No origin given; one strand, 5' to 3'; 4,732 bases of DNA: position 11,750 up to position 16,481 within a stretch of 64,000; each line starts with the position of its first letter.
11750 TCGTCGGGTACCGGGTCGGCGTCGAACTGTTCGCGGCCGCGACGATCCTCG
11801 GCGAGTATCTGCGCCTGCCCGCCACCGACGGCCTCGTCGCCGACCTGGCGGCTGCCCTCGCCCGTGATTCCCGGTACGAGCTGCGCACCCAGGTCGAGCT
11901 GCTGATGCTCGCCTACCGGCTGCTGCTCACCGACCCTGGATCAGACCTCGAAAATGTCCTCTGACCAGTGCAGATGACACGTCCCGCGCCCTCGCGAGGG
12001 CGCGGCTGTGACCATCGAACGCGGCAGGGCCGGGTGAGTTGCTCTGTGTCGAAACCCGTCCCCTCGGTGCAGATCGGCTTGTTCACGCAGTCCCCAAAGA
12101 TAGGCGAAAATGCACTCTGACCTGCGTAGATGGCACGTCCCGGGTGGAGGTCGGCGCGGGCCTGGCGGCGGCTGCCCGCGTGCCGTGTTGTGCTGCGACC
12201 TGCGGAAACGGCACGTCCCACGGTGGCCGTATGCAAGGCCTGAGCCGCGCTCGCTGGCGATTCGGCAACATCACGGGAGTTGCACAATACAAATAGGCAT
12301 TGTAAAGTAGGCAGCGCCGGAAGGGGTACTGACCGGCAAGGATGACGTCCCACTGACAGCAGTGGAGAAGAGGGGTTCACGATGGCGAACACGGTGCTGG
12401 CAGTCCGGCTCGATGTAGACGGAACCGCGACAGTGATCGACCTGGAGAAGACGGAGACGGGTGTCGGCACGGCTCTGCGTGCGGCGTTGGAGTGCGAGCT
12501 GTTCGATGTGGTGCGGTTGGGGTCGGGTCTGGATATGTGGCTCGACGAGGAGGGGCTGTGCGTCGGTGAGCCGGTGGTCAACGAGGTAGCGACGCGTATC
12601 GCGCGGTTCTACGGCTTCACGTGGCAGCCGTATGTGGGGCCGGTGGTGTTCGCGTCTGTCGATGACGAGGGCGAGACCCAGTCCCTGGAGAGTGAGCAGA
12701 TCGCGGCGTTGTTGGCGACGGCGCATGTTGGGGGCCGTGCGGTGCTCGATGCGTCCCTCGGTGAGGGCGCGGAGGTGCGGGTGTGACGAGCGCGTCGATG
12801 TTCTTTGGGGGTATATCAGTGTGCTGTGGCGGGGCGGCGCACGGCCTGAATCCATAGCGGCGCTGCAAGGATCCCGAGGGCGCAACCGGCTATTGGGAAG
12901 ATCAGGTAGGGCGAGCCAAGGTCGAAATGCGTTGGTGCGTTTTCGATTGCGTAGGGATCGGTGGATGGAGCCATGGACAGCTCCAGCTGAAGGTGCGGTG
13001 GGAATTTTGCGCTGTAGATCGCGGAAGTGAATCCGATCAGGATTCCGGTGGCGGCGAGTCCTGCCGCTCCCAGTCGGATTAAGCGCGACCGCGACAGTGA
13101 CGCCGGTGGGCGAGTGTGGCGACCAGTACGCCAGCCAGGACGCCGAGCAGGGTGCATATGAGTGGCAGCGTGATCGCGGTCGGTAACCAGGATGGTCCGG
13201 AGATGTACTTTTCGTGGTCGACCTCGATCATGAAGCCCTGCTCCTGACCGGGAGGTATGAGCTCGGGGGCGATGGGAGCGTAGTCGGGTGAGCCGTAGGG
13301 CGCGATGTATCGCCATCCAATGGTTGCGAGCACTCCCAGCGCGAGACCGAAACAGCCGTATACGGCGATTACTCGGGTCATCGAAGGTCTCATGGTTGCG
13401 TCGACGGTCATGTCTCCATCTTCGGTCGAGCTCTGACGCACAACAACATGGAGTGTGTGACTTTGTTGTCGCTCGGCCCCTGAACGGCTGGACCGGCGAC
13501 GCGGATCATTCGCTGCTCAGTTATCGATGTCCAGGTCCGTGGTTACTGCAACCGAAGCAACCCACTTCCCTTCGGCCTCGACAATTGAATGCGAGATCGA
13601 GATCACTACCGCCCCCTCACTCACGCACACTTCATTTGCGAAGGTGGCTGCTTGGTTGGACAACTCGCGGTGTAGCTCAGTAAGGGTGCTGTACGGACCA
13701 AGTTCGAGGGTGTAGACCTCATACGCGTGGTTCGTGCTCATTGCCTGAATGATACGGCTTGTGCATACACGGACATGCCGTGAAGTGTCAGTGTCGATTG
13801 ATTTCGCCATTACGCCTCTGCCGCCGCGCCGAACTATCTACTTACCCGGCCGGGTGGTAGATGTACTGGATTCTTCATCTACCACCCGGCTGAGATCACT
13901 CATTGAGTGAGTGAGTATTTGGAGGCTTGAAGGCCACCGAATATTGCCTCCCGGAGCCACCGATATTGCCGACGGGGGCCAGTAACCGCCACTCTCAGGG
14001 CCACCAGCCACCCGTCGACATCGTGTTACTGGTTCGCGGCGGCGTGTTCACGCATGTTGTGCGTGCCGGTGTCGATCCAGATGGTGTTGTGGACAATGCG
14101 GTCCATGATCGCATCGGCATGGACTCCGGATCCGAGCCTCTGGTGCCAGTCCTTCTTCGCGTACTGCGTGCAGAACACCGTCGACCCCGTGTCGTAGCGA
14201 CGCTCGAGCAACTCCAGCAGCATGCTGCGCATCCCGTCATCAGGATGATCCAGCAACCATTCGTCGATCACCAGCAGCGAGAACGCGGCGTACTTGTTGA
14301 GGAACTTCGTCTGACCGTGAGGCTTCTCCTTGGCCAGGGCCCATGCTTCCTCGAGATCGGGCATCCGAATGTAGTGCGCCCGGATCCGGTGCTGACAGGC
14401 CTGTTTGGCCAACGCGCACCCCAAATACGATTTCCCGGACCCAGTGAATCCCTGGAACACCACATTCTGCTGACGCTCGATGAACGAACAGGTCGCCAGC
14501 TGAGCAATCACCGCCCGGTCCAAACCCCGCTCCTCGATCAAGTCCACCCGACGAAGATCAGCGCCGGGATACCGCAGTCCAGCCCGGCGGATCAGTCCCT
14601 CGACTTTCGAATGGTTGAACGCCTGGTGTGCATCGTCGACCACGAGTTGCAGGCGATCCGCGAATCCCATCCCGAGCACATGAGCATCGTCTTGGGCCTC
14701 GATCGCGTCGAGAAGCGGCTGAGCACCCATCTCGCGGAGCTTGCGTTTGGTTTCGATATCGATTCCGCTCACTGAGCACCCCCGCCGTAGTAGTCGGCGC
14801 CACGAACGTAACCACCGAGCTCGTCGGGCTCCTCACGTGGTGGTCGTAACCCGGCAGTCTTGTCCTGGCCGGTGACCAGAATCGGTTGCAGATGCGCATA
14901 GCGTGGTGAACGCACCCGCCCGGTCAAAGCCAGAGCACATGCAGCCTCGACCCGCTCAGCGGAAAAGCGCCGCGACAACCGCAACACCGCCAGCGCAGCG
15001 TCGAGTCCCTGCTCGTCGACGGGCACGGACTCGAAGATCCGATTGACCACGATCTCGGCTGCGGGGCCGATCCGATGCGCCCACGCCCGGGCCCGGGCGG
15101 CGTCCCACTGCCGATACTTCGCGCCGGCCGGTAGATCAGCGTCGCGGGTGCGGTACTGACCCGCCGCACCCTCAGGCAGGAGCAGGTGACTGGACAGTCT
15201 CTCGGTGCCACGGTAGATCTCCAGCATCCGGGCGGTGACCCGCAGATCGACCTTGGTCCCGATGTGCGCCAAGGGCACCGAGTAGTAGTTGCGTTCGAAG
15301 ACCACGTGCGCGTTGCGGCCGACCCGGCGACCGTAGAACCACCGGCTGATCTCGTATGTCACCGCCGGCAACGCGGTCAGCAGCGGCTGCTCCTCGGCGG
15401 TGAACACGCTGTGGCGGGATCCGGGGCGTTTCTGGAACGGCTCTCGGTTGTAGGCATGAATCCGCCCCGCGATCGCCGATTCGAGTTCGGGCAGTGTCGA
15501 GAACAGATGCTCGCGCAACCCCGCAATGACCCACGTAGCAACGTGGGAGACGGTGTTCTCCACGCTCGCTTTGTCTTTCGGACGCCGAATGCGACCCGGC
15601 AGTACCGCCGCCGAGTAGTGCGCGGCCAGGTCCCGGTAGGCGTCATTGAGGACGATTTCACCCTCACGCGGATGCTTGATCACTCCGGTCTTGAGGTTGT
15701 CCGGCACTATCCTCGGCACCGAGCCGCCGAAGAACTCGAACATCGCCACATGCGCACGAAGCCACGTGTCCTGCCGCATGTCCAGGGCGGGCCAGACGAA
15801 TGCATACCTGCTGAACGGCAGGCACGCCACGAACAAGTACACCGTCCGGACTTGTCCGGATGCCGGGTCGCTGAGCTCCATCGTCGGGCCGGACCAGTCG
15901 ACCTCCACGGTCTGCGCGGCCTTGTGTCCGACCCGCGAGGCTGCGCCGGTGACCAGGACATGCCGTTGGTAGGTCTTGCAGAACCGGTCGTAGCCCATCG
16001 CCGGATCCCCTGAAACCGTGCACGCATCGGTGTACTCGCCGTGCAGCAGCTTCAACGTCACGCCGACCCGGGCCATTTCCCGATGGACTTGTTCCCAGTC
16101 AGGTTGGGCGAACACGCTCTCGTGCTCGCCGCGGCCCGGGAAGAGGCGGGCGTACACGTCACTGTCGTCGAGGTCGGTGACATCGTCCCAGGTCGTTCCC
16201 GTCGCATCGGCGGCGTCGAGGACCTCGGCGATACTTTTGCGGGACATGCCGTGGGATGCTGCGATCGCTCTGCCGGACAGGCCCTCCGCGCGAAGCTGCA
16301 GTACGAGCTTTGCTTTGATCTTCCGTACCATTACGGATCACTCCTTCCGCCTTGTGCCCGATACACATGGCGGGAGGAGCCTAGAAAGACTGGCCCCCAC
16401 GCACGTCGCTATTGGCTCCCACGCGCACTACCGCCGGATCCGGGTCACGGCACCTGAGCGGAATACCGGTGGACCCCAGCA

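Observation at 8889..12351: Seven same-strand copies of a 25-bp motif (CTGACC-N6-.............), confined to intergenic DNA of the small-gene region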

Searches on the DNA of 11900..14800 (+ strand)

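Call 12: search_dna_similar(query=window:11900-12800:+, collection=plasmids, mode=distant, max_rows=30, max_evalue=0.001)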
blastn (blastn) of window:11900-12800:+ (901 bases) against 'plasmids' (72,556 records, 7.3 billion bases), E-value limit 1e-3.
Records with a match: 19; places in all: 21; records where one place covers at least 80% of the query: 0.
Best place of each record, by identity: 90-95% 1; 60-80% 18.
By first word of the organism name: Rhodococcus 17; Gordonia 2.
By predicted mobility (MOB-suite, as given by PLSDB): non-mobilizable 15; mobilizable 4.
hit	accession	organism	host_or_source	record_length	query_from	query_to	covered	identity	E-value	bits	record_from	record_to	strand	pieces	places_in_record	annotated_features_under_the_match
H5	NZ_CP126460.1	Rhodococcus sp. AH-ZY2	single cell,soil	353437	381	887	56%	73.5%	4e-74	287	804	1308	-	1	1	DUF3846 domain-containing protein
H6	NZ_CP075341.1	Rhodococcus ruber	-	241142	381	887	56%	71.9%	3e-63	251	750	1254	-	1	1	DUF3846 domain-containing protein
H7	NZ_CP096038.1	Rhodococcus pyridinivorans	cell culture,soil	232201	381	887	56%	71.9%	3e-63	251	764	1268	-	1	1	DUF3846 domain-containing protein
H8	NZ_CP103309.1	Rhodococcus pyridinivorans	Sediment samples were collected from a ...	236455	381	887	56%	71.9%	3e-63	251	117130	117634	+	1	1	DUF3846 domain-containing protein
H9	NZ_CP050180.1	Rhodococcus pyridinivorans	bacterial pure culture,Soil sample from ...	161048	402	887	54%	74.9%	2e-79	304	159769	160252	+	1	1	DUF3846 domain-containing protein | hypothetical protein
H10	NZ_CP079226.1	Rhodococcus sp. LW-XY12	pure culture,activated sludge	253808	402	887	54%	74.1%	4e-74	286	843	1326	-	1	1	DUF3846 domain-containing protein | hypothetical protein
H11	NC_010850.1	Rhodococcus sp. NS1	-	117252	402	887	54%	73.9%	4e-74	286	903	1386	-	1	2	DUF3846 domain-containing protein | hypothetical protein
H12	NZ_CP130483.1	Rhodococcus aetherivorans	Bacteria, whole organism,Rough variant ...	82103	463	823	40%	74.8%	7e-59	235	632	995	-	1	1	DUF3846 domain-containing protein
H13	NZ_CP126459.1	Rhodococcus sp. AH-ZY2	single cell,soil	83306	402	672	30%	73.5%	2e-33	151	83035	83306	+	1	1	none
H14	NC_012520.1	Rhodococcus opacus B4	-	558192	492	778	32%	66.9%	2e-8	68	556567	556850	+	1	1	DUF3846 domain-containing protein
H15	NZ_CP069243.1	Rhodococcus sp. USK13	cell culture,Sand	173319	494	754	29%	67.5%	6e-9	70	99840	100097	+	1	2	DUF3846 domain-containing protein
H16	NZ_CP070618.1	Rhodococcus pseudokoreensis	cell culture,rhizosphere of apple ...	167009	553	755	23%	75.1%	5e-23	116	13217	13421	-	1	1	none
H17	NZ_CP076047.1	Rhodococcus sp. USK10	-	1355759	583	778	22%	69.8%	2e-8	68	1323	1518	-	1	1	record has no annotation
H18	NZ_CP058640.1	Rhodococcus sp. ZPP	cell culture,soil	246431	602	778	20%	68.7%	4e-5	57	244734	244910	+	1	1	hypothetical protein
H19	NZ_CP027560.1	Rhodococcus rhodochrous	mixed culture,sewage tank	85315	633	778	16%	76.4%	2e-16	96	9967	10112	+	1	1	DUF3846 domain-containing protein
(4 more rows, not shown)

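Call 75: search_dna_similar(query=window:12760-14800:+, collection=plasmids, mode=distant, max_rows=12, max_evalue=1e-10)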
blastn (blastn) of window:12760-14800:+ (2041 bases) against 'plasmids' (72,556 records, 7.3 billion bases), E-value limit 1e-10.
Records with a match: 17; places in all: 18; records where one place covers at least 80% of the query: 0.
Best place of each record, by identity: 80-90% 3; 60-80% 14.
By first word of the organism name: Rhodococcus 7; Dietzia 3; Cryobacterium 2; Arthrobacter 1; Corynebacterium 1; Microbacterium 1; Paenarthrobacter 1; Collinsella 1.
By predicted mobility (MOB-suite, as given by PLSDB): non-mobilizable 10; mobilizable 6; conjugative 1.
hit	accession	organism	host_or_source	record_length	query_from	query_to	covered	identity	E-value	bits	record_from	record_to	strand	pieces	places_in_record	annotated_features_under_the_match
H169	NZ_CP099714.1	Dietzia kunjamensis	cell culture,water from a container for ...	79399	1153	2041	44%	83.4%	0e+0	937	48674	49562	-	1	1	ATP-binding protein | istA: IS21 family transposase | MFS transporter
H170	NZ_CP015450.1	Dietzia lutea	-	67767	1153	2041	44%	80.3%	0e+0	813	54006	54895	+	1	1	ATP-binding protein | istA: IS21 family transposase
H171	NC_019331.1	Arthrobacter sp. J3.40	heavy aromatic hydrocarbon contaminated ...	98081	1152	2041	44%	79.1%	0e+0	758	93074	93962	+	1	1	ATP-binding protein | hypothetical protein | istA: IS21 family transposase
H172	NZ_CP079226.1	Rhodococcus sp. LW-XY12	pure culture,activated sludge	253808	1152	2041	44%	77.3%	0e+0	695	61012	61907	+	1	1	ATP-binding protein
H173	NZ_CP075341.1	Rhodococcus ruber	-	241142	1152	2041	44%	77.3%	0e+0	695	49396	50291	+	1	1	ATP-binding protein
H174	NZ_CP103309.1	Rhodococcus pyridinivorans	Sediment samples were collected from a ...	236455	1152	2041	44%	77.3%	0e+0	695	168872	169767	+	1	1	ATP-binding protein | DDE-type integrase/transposase/recombinase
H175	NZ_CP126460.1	Rhodococcus sp. AH-ZY2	single cell,soil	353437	1152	2041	44%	77.3%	0e+0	695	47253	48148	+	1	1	ATP-binding protein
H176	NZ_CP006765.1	Corynebacterium doosanense CAU 212 = DSM 45436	Yeongdeuk-gun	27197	1152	2041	44%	77.0%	0e+0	661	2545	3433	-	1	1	ATP-binding protein | istA: IS21 family transposase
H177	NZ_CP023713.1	Rhodococcus ruber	cell culture,dyed contaminated landsoil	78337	1273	2039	38%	76.4%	4e-155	556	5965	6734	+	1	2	ATP-binding protein | istA: IS21 family transposase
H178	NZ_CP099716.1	Dietzia kunjamensis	cell culture,water from a container for ...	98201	1273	2039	38%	76.4%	4e-155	556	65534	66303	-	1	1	ATP-binding protein | istA: IS21 family transposase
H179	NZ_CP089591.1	Microbacterium sp. J1-1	cell culture,activated sludge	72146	1275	2041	38%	74.9%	2e-140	508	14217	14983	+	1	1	ATP-binding protein | istA: IS21 family transposase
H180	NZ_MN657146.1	Cryobacterium sp.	-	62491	1294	2041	37%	76.5%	6e-153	550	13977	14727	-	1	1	ATP-binding protein | istA: IS21 family transposase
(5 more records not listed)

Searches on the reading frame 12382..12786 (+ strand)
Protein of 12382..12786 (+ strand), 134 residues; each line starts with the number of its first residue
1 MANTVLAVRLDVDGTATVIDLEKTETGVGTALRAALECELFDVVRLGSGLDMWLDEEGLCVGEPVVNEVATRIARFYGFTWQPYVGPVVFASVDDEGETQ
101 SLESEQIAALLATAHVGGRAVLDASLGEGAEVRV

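Call 9: search_protein_families(library=pfam, proteins=[window:12382-12786:+], max_evalue=0.01)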
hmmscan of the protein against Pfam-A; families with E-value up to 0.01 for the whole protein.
window:12382-12786:+ (134 aa): 1 family
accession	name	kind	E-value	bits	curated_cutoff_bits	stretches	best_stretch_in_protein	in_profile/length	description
PF12957.13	DUF3846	-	3.5e-13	50.1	27.5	1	8-111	4-99/103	Domain of unknown function (DUF3846)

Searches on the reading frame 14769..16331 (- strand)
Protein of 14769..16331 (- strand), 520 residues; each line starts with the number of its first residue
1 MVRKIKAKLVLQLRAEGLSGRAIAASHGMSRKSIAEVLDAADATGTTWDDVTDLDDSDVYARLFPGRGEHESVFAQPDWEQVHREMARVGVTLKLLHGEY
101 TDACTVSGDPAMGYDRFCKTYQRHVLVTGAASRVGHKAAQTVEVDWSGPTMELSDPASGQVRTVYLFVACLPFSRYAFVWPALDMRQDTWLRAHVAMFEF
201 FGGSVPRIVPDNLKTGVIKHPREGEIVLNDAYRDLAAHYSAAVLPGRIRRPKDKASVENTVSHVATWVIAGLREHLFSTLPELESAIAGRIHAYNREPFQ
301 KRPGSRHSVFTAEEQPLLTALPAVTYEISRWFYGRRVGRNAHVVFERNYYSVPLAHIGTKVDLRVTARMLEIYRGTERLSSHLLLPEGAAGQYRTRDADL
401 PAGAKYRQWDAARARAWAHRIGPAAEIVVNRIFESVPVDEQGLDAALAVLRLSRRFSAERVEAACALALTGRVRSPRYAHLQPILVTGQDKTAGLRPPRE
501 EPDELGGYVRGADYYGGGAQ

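Call 9: search_protein_families(library=pfam, proteins=[window:14769-16331:-], max_evalue=0.01)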
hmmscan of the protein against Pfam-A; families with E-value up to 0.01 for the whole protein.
window:14769-16331:- (520 aa): 4 families
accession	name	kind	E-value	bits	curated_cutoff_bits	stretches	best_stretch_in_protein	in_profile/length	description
PF22483.2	Mu-transpos_C_2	-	2.1e-14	53.4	27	1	321-383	1-62/73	Mu transposase, C-terminal domain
PF00665.32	rve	-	7.7e-09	36.2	32.6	1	146-251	8-102/102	Integrase core domain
PF13551.12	HTH_29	-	0.0029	18.1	28.1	0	8-45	2-40/64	Winged helix-turn helix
PF13384.12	HTH_23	-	0.0069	16.6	24.6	0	5-39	6-39/50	Homeodomain-like domain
